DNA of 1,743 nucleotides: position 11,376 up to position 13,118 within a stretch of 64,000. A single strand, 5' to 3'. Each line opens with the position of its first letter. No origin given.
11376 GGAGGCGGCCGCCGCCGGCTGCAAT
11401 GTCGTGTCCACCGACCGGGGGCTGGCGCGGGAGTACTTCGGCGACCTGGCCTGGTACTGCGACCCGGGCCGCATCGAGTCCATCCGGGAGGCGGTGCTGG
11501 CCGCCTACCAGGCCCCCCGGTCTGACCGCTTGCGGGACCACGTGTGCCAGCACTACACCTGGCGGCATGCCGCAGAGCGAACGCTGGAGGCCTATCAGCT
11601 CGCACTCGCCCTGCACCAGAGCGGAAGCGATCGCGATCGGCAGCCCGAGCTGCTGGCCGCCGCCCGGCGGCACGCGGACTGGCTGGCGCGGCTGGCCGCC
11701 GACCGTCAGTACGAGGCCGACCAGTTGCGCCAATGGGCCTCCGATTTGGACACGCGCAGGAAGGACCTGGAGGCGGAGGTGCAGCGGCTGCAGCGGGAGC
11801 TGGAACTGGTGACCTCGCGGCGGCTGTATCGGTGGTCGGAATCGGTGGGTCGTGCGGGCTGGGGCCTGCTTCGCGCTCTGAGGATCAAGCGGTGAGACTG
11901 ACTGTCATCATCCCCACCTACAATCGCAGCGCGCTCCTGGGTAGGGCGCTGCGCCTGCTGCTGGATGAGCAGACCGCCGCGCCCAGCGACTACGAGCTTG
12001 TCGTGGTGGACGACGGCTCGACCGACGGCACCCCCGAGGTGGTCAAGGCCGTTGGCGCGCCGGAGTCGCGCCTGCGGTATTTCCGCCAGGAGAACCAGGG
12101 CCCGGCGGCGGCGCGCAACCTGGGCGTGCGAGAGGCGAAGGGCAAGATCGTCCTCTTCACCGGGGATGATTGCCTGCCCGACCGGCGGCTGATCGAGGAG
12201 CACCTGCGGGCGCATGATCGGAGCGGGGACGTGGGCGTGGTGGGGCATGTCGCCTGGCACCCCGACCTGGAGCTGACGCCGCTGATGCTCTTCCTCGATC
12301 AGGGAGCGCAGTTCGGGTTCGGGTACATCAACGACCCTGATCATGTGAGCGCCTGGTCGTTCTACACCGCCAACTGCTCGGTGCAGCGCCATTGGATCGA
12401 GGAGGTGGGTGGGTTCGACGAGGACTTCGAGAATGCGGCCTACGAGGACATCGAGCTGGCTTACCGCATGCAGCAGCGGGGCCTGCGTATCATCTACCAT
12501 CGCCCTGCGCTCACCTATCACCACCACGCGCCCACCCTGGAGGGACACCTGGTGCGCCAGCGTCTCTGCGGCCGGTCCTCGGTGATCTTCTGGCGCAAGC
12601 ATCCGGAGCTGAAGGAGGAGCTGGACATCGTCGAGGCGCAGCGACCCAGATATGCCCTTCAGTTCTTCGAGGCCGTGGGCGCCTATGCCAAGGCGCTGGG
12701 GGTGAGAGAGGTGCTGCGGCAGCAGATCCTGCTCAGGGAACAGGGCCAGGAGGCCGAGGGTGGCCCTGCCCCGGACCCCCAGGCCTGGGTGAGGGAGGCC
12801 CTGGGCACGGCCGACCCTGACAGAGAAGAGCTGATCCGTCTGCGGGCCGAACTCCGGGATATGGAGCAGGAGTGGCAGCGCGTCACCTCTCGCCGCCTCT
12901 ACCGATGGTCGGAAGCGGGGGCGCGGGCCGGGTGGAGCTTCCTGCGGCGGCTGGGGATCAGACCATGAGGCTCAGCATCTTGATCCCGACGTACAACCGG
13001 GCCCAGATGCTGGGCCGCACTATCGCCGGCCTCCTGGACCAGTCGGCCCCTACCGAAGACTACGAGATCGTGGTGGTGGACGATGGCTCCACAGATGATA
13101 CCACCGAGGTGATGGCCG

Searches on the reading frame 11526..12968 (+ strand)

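Call 26: search_protein_families(library=pfam, proteins=[window:11526-12968:+], max_evalue=0.0001)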
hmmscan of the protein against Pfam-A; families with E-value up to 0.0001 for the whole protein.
window:11526-12968:+ (480 aa): 4 families
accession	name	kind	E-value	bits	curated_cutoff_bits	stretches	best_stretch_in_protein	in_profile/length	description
PF00535.33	Glycos_transf_2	-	6.2e-30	104.8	23.3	1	126-246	1-119/168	Glycosyl transferase family 2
PF13641.12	Glyco_tranf_2_3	-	4.2e-18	66.6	27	1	125-345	3-223/230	Glycosyltransferase like family 2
PF10111.15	Glyco_tranf_2_2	-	3e-16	60.2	27.3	2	153-218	27-94/276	Glycosyltransferase like family 2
PF13632.12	Glyco_trans_2_3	-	1.1e-05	25.8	27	1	278-344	71-135/198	Glycosyl transferase family group 2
